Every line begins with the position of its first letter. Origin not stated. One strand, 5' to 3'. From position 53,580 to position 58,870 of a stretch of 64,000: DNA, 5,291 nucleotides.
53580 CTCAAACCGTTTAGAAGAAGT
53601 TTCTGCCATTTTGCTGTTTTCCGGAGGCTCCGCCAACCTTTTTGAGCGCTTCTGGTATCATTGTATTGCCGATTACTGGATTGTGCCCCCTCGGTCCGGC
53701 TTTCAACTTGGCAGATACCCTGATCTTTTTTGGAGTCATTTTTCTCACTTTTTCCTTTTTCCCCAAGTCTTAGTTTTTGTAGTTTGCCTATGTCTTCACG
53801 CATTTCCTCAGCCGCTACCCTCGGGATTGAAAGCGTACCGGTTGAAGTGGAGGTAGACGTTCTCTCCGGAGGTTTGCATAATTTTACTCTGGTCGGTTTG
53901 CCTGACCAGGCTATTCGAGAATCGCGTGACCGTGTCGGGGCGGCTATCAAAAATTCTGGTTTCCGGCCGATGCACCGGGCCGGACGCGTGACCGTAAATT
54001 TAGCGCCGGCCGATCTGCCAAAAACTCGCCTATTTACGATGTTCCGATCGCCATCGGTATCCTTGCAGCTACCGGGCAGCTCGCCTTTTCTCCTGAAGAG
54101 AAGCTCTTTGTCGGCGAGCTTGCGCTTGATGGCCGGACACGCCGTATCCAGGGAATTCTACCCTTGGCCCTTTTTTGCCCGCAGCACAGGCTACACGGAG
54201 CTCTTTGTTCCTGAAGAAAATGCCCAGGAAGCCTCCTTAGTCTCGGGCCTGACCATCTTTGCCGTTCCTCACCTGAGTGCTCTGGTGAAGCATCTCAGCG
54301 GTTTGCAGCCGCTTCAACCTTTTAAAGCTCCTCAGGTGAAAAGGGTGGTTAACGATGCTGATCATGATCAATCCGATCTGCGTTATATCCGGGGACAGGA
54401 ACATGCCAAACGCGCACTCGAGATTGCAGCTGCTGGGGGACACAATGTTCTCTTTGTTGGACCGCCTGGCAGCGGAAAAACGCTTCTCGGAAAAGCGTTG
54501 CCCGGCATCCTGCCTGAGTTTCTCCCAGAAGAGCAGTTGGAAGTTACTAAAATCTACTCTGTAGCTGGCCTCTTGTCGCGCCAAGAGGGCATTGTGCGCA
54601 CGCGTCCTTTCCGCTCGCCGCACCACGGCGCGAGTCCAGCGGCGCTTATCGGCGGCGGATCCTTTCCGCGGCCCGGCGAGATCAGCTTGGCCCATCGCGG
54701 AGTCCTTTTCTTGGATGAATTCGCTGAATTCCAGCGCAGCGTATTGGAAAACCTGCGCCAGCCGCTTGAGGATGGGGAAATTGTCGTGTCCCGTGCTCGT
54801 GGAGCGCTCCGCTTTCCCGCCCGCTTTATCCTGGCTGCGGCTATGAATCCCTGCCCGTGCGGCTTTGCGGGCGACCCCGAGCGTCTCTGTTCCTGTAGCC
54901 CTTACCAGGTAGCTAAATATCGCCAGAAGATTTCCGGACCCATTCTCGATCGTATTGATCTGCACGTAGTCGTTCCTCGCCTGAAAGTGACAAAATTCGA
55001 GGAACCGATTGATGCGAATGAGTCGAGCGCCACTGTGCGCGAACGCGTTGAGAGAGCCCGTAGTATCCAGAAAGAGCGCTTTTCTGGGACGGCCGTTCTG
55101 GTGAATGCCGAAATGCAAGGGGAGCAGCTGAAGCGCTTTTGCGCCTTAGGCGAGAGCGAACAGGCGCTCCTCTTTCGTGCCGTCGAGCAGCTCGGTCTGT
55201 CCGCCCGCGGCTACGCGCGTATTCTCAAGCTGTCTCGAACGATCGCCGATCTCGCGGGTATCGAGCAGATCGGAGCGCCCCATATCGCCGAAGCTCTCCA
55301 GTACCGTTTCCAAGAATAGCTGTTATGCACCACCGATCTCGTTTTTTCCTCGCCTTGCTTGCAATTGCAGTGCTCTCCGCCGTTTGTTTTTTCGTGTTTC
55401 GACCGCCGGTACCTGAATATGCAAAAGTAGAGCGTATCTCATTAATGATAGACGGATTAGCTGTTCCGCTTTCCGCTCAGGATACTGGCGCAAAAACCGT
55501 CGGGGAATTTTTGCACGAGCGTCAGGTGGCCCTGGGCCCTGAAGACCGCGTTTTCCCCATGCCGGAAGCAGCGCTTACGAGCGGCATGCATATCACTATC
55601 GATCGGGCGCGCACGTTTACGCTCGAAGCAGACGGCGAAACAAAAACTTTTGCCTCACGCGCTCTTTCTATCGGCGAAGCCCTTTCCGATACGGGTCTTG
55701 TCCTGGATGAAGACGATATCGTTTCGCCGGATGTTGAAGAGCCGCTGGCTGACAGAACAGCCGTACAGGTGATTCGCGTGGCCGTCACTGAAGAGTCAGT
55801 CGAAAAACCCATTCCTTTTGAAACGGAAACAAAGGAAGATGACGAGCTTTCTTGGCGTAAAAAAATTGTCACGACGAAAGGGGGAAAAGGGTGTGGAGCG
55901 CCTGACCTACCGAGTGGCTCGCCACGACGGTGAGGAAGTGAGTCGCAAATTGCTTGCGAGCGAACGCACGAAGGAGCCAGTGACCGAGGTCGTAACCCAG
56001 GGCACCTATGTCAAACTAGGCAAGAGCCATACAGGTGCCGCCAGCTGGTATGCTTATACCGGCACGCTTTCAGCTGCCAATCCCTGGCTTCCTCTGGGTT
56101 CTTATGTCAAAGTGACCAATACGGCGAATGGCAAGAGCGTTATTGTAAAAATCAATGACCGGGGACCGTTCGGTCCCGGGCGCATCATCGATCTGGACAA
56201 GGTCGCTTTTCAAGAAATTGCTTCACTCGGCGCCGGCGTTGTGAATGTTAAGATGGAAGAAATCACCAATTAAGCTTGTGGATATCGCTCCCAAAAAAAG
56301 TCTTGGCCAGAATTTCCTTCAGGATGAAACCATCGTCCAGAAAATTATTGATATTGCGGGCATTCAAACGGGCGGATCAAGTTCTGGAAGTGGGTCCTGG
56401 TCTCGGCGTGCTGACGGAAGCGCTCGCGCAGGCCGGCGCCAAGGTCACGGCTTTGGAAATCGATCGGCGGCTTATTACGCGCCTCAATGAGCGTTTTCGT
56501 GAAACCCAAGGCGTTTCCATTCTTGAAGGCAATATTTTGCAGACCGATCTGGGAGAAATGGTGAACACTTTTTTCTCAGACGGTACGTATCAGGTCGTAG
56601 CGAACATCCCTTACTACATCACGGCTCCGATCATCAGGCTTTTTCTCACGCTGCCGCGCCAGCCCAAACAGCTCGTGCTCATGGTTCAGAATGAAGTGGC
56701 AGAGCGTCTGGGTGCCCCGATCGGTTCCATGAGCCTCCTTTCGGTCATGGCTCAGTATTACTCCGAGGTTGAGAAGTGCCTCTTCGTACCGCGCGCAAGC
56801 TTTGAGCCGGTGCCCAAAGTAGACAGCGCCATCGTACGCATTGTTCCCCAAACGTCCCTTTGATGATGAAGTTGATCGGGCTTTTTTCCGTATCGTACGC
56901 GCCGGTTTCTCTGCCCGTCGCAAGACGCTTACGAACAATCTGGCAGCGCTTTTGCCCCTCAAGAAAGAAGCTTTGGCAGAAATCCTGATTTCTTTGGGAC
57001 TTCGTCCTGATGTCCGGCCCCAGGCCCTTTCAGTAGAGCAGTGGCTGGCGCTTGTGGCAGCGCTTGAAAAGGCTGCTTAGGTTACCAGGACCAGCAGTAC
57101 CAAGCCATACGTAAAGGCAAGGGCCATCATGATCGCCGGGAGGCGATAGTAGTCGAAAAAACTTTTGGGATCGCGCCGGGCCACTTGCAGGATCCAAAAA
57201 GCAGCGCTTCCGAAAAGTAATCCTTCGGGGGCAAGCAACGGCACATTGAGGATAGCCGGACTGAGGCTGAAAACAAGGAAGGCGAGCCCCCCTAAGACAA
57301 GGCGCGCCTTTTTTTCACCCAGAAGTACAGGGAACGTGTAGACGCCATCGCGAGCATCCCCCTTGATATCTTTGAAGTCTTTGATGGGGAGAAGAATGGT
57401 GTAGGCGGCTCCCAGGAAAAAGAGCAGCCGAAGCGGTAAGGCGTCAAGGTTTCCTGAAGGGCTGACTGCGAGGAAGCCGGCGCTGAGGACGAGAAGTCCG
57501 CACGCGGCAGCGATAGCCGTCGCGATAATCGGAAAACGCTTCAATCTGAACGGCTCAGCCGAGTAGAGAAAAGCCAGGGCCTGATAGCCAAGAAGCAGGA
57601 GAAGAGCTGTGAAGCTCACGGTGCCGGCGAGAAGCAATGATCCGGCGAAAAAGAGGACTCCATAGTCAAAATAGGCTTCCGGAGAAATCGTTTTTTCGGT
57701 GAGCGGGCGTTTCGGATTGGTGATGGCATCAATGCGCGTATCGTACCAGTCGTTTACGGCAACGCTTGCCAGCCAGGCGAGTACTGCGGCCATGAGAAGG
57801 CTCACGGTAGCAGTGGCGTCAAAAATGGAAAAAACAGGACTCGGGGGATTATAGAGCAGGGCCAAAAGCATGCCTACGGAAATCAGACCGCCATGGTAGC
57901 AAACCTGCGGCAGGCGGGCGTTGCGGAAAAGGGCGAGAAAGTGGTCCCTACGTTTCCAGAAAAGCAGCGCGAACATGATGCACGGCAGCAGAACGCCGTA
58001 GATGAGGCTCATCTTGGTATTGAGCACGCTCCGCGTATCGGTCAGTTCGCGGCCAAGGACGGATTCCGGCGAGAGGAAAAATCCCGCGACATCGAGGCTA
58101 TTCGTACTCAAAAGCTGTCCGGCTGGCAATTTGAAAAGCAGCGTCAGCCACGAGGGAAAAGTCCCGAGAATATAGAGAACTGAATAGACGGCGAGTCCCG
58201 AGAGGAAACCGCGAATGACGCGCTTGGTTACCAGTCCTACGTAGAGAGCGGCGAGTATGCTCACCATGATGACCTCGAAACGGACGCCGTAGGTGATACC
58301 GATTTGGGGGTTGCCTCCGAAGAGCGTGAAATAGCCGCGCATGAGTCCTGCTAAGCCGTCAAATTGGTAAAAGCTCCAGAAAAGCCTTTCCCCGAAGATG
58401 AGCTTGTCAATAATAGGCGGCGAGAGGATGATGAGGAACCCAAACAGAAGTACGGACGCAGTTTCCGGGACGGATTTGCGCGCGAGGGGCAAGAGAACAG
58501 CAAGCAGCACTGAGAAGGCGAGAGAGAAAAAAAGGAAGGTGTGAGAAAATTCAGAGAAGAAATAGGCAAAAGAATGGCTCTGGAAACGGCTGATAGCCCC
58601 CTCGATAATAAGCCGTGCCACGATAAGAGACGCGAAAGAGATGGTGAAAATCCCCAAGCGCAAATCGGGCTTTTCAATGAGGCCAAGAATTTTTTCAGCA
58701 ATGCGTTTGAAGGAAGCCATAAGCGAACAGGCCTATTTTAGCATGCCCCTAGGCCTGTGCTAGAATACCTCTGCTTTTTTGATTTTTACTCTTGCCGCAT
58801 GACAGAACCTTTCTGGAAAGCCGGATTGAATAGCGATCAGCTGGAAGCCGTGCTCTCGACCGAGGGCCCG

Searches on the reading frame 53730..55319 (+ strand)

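Call 54: search_protein_families(library=pfam, proteins=[window:53730-55319:+])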
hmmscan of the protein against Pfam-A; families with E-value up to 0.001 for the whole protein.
window:53730-55319:+ (529 aa): 6 families
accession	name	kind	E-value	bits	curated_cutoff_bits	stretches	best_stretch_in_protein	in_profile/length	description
PF01078.27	Mg_chelatase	-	1.2e-91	306.2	20.3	1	216-421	1-205/207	Magnesium chelatase, subunit ChlI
PF13335.12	Mg_chelatase_C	-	2.3e-34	118.3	26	1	431-526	2-94/94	Magnesium chelatase, subunit ChlI C-terminal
PF13541.12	ChlI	-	5.2e-16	59.1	27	1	40-99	1-57/121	Subunit ChlI of Mg-chelatase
PF07728.20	AAA_5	-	4.1e-07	30.5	22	1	239-376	1-125/139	AAA domain (dynein-related subfamily)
PF00493.29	MCM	-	5.3e-06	26.1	23.3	1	315-379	114-178/224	MCM P-loop domain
PF00158.32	Sigma54_activat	-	7e-05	23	20.2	0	227-370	12-141/168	Sigma-54 interaction domain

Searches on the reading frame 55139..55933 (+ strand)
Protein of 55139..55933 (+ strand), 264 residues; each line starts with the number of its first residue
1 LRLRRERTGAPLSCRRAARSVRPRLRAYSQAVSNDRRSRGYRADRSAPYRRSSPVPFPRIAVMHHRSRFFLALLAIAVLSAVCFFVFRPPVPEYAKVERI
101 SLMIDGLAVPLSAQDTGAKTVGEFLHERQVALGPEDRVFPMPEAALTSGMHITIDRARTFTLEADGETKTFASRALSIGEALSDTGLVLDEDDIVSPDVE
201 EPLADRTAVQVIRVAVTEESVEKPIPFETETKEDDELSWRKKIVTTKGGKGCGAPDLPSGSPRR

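Call 54: search_protein_families(library=pfam, proteins=[window:55139-55933:+])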
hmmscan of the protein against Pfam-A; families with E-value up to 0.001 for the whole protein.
window:55139-55933:+ (264 aa): 2 families
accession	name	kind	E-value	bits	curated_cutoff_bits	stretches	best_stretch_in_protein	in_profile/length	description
PF03990.20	DUF348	-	4e-15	55.7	24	2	161-198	2-39/41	G5-linked-Ubiquitin-like domain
PF07501.17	G5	-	3.9e-05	24.2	23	1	217-251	2-36/75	G5 domain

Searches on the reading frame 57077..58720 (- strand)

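Call 54: search_protein_families(library=pfam, proteins=[window:57077-58720:-])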
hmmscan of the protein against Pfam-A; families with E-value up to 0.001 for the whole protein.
window:57077-58720:- (547 aa): 1 family
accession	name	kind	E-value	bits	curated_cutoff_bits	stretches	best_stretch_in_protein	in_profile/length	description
PF01040.23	UbiA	-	9.2e-31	107.5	34.2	1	300-519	17-238/250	UbiA prenyltransferase family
